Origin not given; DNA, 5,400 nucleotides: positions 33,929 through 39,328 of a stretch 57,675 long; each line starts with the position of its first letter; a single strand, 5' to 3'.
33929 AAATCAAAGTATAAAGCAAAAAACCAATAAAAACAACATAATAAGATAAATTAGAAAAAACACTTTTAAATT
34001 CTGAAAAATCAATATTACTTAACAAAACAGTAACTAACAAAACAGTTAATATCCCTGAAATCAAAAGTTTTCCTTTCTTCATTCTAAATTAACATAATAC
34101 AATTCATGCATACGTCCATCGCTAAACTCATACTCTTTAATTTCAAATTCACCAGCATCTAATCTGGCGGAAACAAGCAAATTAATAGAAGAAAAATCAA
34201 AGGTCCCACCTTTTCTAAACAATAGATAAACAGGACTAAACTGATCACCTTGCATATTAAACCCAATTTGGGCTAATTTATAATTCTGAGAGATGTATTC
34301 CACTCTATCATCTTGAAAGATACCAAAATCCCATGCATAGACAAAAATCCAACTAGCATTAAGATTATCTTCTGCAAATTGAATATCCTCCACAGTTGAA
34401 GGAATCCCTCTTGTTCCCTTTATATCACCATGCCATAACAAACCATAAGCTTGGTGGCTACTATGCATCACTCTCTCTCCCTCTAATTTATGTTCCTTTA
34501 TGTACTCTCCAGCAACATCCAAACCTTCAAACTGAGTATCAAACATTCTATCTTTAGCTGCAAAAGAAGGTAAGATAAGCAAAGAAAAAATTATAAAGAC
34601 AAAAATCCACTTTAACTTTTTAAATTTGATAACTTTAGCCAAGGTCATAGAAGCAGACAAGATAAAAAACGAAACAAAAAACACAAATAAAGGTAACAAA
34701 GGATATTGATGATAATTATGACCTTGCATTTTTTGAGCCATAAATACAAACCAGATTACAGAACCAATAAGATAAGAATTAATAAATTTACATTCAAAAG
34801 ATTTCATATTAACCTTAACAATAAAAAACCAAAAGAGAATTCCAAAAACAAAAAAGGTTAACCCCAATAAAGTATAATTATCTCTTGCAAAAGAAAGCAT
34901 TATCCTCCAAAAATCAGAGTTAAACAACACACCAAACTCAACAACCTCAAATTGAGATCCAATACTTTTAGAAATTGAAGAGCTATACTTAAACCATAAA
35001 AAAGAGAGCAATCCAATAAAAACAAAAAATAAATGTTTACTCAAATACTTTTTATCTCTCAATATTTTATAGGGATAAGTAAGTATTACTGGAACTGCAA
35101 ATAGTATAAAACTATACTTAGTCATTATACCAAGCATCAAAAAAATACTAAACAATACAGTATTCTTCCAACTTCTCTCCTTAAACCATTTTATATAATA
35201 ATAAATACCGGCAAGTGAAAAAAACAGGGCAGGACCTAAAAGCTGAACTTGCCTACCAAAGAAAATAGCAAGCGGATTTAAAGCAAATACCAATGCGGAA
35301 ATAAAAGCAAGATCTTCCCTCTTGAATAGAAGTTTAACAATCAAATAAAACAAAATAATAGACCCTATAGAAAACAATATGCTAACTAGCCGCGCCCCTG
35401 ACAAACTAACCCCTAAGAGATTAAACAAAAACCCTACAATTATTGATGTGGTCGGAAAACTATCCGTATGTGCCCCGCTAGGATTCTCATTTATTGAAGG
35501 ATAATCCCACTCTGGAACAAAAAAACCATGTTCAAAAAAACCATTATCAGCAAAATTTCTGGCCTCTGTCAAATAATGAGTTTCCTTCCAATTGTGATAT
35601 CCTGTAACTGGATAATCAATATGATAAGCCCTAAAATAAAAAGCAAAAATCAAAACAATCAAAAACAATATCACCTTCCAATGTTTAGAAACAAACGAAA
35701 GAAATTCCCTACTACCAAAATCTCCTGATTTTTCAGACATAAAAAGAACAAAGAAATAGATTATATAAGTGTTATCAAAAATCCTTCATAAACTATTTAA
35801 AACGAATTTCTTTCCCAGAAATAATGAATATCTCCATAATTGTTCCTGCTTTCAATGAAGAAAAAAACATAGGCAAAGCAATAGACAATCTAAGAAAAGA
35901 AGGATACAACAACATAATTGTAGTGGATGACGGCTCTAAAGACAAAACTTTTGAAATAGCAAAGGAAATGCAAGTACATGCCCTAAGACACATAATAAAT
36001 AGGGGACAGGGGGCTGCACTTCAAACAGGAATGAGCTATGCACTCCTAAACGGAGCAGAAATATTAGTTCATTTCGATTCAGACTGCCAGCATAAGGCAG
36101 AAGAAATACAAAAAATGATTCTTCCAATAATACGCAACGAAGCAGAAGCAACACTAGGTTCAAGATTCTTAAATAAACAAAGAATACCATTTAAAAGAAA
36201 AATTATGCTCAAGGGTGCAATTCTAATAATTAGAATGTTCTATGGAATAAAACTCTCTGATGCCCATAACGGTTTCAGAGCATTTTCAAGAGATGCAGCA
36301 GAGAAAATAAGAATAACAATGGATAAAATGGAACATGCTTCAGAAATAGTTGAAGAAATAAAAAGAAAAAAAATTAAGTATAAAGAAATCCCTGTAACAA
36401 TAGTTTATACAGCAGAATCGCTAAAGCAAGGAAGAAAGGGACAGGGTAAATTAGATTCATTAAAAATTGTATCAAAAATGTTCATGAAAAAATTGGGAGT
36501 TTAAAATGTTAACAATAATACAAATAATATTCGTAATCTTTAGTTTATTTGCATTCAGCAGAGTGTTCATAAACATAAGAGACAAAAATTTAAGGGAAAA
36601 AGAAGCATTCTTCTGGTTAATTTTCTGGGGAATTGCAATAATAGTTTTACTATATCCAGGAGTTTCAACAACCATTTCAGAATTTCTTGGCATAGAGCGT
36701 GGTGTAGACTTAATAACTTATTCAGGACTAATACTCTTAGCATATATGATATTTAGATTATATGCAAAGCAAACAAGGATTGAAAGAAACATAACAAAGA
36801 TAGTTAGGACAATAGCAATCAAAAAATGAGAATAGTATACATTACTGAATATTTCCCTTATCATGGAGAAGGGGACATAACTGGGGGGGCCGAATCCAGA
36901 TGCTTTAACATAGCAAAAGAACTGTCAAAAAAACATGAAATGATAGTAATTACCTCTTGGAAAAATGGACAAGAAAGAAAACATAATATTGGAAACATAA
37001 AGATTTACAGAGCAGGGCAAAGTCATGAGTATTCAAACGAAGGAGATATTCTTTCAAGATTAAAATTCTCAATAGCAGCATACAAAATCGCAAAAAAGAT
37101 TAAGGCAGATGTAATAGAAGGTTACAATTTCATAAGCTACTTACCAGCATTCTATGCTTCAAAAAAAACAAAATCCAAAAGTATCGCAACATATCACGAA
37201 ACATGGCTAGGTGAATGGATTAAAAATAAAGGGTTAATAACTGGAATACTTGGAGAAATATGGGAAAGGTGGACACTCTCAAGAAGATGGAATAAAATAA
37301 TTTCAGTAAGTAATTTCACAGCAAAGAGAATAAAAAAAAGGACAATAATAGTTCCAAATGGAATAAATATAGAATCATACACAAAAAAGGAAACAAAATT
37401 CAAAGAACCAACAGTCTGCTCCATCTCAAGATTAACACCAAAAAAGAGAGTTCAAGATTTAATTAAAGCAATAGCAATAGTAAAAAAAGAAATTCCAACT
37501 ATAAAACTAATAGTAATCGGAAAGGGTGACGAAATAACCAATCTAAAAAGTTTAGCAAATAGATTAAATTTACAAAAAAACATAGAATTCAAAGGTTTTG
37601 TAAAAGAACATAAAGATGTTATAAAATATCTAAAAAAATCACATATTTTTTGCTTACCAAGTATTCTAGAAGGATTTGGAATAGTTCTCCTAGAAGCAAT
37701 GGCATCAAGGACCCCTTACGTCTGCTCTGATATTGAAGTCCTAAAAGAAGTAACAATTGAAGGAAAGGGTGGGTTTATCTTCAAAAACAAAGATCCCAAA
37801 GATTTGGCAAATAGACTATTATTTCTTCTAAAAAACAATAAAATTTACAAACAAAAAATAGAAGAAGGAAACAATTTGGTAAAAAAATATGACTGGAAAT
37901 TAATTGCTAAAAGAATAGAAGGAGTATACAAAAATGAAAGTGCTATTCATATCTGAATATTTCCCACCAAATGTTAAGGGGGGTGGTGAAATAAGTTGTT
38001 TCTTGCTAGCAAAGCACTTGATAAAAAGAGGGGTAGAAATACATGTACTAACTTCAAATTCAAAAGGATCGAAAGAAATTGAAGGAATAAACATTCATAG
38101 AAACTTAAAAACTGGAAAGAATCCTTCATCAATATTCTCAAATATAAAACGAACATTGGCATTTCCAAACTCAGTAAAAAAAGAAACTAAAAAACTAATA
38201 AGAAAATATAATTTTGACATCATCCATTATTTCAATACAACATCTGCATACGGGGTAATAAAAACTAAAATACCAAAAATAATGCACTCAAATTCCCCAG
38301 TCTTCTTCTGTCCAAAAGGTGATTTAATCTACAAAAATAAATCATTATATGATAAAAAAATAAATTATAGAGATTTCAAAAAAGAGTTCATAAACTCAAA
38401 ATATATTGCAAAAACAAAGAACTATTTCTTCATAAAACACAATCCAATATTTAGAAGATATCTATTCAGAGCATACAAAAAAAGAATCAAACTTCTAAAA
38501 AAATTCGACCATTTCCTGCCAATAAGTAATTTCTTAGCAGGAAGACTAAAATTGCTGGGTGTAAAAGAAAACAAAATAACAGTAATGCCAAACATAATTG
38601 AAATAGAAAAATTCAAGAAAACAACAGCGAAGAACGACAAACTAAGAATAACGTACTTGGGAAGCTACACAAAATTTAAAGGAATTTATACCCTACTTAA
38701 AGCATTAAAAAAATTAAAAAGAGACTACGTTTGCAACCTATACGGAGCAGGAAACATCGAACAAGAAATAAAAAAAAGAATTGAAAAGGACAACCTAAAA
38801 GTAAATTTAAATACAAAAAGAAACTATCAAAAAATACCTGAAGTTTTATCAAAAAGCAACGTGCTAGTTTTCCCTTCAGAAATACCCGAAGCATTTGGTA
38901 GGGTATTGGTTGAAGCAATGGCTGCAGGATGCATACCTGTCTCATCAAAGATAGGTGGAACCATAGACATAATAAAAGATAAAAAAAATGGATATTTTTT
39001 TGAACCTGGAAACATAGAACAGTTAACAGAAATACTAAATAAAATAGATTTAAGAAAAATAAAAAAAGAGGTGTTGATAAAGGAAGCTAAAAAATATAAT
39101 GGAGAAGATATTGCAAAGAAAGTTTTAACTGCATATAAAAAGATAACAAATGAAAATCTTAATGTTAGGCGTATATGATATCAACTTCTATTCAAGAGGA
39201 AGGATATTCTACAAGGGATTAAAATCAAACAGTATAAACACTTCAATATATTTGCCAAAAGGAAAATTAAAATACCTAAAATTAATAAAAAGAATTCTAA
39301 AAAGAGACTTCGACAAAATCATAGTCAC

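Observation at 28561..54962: AglB N-glycosylation locus with built-in phosphonate biosynthesis: candidate phosphono-N-glycan system in a DPANN archaeon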

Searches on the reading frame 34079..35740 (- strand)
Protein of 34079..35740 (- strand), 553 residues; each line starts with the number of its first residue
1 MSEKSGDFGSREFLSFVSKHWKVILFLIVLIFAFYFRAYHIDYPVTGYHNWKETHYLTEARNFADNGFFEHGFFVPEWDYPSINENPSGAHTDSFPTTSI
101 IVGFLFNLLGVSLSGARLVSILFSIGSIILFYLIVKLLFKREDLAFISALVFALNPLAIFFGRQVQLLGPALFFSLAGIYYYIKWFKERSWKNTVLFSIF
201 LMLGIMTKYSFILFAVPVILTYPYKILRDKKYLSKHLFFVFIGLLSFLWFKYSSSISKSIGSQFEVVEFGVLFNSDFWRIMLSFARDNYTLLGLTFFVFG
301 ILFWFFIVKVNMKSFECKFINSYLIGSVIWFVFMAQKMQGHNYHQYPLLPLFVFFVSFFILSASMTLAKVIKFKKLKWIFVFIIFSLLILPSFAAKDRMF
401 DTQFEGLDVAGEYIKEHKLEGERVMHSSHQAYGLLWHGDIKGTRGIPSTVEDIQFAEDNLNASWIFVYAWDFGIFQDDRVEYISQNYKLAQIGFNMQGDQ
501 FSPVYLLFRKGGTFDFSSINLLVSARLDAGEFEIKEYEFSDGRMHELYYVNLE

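Call 3: search_protein_families(library=pfam, proteins=[window:34079-35740:-], max_evalue=0.001)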
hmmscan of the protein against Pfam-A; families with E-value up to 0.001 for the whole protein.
window:34079-35740:- (553 aa): 2 families
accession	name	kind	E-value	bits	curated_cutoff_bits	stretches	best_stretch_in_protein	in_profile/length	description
PF13231.12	PMT_2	-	1.2e-12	48.8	26.1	1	96-248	4-152/160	Dolichyl-phosphate-mannose-protein mannosyltransferase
PF02366.24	PMT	-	4.1e-12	46.6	22.7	1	28-245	2-226/245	Dolichyl-phosphate-mannose-protein mannosyltransferase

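Call 7: search_protein_families(library=ncbifam, proteins=[window:34079-35740:-], max_evalue=0.001)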
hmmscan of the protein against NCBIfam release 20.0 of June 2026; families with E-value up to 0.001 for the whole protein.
window:34079-35740:- (553 aa): 0 families

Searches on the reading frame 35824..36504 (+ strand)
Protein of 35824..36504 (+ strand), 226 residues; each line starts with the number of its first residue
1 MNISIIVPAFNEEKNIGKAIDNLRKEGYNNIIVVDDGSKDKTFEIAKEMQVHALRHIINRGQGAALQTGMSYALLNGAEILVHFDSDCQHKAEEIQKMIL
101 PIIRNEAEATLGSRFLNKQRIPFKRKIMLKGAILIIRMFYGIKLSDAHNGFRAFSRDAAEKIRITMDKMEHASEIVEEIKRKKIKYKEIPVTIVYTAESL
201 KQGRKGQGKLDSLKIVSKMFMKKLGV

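Call 3: search_protein_families(library=pfam, proteins=[window:35824-36504:+], max_evalue=0.001)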
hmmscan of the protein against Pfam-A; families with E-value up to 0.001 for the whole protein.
window:35824-36504:+ (226 aa): 3 families
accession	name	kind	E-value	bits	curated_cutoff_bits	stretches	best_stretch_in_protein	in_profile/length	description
PF00535.33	Glycos_transf_2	-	9.2e-29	101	23.3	1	4-162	1-167/168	Glycosyl transferase family 2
PF13704.12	Glyco_tranf_2_4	-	2.3e-05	25.2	27.5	1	11-87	2-81/98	Glycosyl transferase family 2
PF10111.15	Glyco_tranf_2_2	-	0.0001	22.4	27.3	1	4-99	1-103/276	Glycosyltransferase like family 2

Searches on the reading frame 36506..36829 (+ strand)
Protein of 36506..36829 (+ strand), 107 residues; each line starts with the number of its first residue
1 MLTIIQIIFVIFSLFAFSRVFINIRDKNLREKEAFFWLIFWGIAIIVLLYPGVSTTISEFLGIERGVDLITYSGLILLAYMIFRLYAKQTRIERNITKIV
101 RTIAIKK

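Call 3: search_protein_families(library=pfam, proteins=[window:36506-36829:+], max_evalue=0.001)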
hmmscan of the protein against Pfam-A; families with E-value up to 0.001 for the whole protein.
window:36506-36829:+ (107 aa): 1 family
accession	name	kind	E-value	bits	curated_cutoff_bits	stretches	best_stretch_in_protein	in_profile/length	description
PF10066.14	DUF2304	-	1.1e-26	93.5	25.5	1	4-107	1-104/106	Uncharacterized conserved protein (DUF2304)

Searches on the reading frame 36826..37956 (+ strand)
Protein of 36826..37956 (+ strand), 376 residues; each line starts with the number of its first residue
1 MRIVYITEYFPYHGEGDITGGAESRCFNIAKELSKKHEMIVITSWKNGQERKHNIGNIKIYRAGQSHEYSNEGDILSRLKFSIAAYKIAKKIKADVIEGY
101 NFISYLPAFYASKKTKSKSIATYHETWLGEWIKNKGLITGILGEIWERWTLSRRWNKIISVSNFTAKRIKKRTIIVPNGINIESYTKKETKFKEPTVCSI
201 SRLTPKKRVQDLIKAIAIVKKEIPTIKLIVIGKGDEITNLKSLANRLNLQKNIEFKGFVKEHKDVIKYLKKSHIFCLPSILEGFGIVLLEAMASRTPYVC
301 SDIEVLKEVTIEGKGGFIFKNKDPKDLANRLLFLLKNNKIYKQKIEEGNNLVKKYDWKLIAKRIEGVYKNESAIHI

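Call 3: search_protein_families(library=pfam, proteins=[window:36826-37956:+], max_evalue=0.001)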
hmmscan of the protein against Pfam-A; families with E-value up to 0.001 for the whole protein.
window:36826-37956:+ (376 aa): 4 families
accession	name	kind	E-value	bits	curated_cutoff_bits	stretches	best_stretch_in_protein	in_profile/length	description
PF00534.26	Glycos_transf_1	-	7.2e-45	153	26.4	1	187-348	7-169/172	Glycosyl transferases group 1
PF13692.12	Glyco_trans_1_4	-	2.1e-34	119.3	27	1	195-337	2-142/142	Glycosyl transferases group 1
PF13439.12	Glyco_transf_4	-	2.7e-18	67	28.5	1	20-183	2-169/170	Glycosyltransferase Family 4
PF20706.3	GT4-conflict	-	4.6e-10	39.5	26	1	178-302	179-312/385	Family 4 Glycosyltransferase in conflict systems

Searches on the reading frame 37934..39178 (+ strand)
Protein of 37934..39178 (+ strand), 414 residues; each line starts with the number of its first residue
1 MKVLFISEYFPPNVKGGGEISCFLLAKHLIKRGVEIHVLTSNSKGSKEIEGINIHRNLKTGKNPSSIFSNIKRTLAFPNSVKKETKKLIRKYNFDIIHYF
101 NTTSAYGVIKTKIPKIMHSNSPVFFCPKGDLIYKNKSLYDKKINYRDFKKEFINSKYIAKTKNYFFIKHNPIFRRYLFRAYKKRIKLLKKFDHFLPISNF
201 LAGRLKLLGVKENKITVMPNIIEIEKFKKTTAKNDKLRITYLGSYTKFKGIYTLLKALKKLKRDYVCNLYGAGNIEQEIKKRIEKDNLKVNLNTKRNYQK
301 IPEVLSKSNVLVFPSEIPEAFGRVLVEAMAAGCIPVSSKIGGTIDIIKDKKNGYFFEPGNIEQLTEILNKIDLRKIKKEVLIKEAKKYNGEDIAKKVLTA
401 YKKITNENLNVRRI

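Call 3: search_protein_families(library=pfam, proteins=[window:37934-39178:+], max_evalue=0.001)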
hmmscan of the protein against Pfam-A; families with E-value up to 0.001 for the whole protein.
window:37934-39178:+ (414 aa): 6 families
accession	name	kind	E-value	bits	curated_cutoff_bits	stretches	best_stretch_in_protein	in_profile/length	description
PF00534.26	Glycos_transf_1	-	4.3e-32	111.4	26.4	1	225-387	4-171/172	Glycosyl transferases group 1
PF13692.12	Glyco_trans_1_4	-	3.3e-22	79.7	27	1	238-369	3-137/142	Glycosyl transferases group 1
PF13439.12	Glyco_transf_4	-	3.4e-18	66.7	28.5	1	16-225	2-169/170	Glycosyltransferase Family 4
PF13477.12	Glyco_trans_4_2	-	4.4e-06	27.4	23.4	1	19-108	10-91/139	Glycosyl transferase 4-like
PF13579.12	Glyco_trans_4_4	-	0.0002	22.2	29.7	0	16-105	1-83/158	Glycosyl transferase 4-like domain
PF03033.26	Glyco_transf_28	-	0.0008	19.9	26.2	0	24-105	17-104/139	Glycosyltransferase family 28 N-terminal domain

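Call 64: find_related_loci(query=window:37934-39178:+, collection=metagenome_contigs, flank=10000)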
Query window:37934-39178:+ (414 aa) in metagenome_contigs; peptide patterns used: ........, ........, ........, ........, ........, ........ (x = any residue, [..] = any of these).
584 stretches matched a pattern; 35 encode a relative of the query (tblastn E <= 1e-3); 35 distinct loci.
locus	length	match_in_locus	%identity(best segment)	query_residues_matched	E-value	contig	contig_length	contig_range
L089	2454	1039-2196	27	3-404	2e-19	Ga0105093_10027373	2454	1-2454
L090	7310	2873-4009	26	11-404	1e-18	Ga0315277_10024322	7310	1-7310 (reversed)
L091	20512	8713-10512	31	189-411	3e-18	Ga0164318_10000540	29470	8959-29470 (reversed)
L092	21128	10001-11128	27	1-404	1e-17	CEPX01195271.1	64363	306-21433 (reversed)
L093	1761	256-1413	26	1-405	2e-17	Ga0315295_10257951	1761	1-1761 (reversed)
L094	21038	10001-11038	24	1-368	2e-15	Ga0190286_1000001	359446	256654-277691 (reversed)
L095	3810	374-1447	26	2-397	3e-15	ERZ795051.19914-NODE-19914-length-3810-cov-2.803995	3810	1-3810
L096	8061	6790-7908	24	2-412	8e-15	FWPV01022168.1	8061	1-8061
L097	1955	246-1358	23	2-404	1e-14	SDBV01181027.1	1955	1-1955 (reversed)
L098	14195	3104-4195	25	2-404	4e-14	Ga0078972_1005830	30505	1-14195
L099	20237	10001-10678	26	204-413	1e-13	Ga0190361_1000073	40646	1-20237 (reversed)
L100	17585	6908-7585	26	204-413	1e-13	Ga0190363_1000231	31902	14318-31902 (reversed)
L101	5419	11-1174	25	16-410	3e-12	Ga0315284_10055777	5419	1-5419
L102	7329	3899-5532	26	80-388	8e-11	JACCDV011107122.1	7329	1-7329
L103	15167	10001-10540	28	217-402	1e-10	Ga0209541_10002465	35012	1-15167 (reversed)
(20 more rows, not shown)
